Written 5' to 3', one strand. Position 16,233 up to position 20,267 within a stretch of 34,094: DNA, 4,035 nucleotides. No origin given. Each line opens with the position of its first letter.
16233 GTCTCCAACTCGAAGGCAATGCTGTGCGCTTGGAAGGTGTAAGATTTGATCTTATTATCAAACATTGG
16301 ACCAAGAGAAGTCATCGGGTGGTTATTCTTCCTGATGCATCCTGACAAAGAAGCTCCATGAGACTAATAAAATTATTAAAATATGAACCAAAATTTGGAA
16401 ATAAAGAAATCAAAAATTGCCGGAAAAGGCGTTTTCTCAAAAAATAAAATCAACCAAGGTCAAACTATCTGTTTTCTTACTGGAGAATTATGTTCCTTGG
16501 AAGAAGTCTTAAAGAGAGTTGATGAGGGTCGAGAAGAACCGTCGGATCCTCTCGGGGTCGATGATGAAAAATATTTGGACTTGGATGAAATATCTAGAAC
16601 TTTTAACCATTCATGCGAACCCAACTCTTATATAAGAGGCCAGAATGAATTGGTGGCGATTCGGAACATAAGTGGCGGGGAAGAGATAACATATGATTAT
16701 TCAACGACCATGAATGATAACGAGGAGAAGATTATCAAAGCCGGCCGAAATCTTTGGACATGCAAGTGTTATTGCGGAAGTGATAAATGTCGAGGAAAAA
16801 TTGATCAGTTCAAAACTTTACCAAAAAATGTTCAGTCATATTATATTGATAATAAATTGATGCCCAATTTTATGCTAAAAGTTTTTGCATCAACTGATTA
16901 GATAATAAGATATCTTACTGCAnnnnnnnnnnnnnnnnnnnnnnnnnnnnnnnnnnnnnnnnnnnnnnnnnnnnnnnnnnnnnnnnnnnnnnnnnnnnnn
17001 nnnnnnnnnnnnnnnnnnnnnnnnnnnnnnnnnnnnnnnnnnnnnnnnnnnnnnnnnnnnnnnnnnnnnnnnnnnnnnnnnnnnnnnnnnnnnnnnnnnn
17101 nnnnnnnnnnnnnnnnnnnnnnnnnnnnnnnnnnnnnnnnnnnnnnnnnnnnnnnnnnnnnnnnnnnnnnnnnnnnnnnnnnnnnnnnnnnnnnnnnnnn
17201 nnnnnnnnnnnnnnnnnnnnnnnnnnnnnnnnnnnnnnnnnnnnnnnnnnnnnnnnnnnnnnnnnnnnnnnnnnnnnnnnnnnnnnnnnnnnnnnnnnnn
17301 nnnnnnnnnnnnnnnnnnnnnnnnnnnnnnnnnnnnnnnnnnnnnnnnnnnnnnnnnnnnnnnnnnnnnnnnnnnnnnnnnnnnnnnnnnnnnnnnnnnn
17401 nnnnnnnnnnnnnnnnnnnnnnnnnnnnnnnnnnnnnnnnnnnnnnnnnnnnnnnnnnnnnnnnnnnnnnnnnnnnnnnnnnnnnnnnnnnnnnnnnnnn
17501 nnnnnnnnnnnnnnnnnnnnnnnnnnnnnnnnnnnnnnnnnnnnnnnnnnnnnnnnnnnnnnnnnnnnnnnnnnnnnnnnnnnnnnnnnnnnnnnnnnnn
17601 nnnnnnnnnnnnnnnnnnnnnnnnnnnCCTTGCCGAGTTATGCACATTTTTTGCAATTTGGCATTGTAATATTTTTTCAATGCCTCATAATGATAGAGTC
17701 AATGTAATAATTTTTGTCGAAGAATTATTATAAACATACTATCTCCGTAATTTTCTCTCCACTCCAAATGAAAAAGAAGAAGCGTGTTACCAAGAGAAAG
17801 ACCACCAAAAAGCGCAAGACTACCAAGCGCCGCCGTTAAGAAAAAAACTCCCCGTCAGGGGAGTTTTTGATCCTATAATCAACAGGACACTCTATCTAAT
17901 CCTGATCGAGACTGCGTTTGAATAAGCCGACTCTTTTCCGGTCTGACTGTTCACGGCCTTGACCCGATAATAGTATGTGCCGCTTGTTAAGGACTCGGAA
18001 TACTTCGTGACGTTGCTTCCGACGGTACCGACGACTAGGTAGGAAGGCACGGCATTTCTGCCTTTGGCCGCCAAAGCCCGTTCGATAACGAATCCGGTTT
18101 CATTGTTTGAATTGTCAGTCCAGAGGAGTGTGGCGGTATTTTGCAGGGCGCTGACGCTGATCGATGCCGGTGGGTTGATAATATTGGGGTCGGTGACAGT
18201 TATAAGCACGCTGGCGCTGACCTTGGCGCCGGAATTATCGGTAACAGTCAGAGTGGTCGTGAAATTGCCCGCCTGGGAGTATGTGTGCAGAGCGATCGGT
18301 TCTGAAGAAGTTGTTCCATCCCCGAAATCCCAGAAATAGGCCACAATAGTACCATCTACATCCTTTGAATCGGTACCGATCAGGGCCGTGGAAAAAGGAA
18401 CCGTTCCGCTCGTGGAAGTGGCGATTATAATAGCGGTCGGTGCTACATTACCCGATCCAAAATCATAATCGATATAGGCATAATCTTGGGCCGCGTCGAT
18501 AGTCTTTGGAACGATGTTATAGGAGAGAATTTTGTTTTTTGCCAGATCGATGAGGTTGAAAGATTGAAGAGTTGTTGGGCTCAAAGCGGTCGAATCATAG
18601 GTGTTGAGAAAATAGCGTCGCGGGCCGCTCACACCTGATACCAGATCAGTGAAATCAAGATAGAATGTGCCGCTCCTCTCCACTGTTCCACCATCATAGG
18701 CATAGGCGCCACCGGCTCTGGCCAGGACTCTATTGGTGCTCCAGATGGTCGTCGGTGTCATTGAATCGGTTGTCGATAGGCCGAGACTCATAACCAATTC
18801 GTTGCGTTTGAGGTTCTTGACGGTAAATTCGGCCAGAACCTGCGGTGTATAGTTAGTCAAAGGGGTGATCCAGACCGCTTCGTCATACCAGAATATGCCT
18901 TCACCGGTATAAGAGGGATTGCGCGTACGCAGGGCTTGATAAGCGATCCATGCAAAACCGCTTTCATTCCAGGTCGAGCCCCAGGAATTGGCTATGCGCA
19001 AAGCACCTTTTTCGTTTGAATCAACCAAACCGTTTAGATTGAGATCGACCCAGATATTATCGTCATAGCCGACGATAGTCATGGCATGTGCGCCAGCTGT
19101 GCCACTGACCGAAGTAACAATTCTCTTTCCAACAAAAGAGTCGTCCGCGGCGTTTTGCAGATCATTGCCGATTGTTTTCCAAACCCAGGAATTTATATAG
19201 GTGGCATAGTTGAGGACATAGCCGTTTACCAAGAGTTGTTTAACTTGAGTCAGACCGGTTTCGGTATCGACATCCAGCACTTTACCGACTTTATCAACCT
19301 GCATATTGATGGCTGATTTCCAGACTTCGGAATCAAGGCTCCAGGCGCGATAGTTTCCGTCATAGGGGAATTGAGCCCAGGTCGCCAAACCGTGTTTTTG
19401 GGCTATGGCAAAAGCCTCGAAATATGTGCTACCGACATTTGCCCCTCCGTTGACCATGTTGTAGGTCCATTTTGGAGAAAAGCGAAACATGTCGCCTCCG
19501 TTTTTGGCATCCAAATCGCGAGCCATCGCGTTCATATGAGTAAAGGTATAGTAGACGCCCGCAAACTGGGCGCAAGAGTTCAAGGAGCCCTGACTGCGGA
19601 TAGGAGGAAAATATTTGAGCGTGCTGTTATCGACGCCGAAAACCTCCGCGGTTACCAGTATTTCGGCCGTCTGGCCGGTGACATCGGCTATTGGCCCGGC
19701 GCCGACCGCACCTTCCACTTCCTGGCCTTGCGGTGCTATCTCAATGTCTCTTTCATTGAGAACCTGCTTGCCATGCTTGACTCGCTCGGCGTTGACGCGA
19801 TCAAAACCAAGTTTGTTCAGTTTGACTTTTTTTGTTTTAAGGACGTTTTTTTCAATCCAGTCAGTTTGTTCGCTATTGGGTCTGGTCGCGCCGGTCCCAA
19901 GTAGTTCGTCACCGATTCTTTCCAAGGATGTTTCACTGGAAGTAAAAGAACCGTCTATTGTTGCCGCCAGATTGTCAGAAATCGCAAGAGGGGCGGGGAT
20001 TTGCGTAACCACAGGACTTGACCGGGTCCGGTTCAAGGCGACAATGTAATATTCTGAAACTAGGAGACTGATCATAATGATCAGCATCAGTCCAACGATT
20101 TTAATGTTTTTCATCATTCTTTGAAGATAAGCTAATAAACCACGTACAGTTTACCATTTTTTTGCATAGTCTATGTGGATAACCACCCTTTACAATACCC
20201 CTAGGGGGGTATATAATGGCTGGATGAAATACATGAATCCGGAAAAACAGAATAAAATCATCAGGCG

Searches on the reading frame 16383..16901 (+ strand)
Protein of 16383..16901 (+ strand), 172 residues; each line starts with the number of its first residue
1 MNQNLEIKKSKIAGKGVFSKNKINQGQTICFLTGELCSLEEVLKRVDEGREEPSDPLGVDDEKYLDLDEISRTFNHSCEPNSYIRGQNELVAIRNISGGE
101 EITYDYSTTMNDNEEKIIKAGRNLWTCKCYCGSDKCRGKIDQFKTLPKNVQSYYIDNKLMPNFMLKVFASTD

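Call 10: search_protein_families(library=pfam, proteins=[window:16383-16901:+], max_evalue=0.001)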
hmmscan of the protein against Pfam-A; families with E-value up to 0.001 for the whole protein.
window:16383-16901:+ (172 aa): 1 family
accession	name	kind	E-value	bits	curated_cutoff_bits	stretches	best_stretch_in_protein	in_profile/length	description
PF00856.33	SET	-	7.7e-14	52.4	22.4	1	14-107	1-105/105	SET domain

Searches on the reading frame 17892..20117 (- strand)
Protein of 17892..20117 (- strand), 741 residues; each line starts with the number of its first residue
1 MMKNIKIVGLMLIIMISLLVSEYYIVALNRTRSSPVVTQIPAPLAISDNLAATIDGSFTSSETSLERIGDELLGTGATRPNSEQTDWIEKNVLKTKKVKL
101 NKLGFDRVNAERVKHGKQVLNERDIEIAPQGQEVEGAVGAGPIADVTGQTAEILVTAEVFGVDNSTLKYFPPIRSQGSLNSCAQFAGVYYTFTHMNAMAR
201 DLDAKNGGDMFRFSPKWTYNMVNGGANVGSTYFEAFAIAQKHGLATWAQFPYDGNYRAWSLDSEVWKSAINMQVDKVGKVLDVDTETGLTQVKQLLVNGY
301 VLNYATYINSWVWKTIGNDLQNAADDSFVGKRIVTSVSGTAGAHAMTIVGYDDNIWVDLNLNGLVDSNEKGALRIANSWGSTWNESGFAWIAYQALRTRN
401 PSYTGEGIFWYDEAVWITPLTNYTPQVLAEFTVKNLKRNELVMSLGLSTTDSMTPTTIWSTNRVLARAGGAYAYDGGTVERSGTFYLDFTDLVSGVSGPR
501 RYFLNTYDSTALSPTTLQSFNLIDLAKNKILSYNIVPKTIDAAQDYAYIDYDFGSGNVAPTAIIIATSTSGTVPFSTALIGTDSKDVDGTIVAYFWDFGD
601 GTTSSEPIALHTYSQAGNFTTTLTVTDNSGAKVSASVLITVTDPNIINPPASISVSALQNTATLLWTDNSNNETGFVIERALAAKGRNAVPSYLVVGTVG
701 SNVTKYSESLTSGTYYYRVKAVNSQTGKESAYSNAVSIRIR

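Call 10: search_protein_families(library=pfam, proteins=[window:17892-20117:-], max_evalue=0.001)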
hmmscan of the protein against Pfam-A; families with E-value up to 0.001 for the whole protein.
window:17892-20117:- (741 aa): 4 families
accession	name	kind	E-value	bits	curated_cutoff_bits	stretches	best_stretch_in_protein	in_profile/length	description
PF18911.6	PKD_4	-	2.9e-18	66.1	27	1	557-638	1-82/85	PKD domain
PF00801.26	PKD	-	5.2e-14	52.4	23.5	1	571-632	15-72/80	PKD domain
PF22352.2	K319L-like_PKD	-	3e-06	27.6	27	1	576-641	13-84/84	K319L-like, PKD domain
PF00112.29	Peptidase_C1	-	2.2e-05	25.1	20.7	1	170-393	14-204/220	Papain family cysteine protease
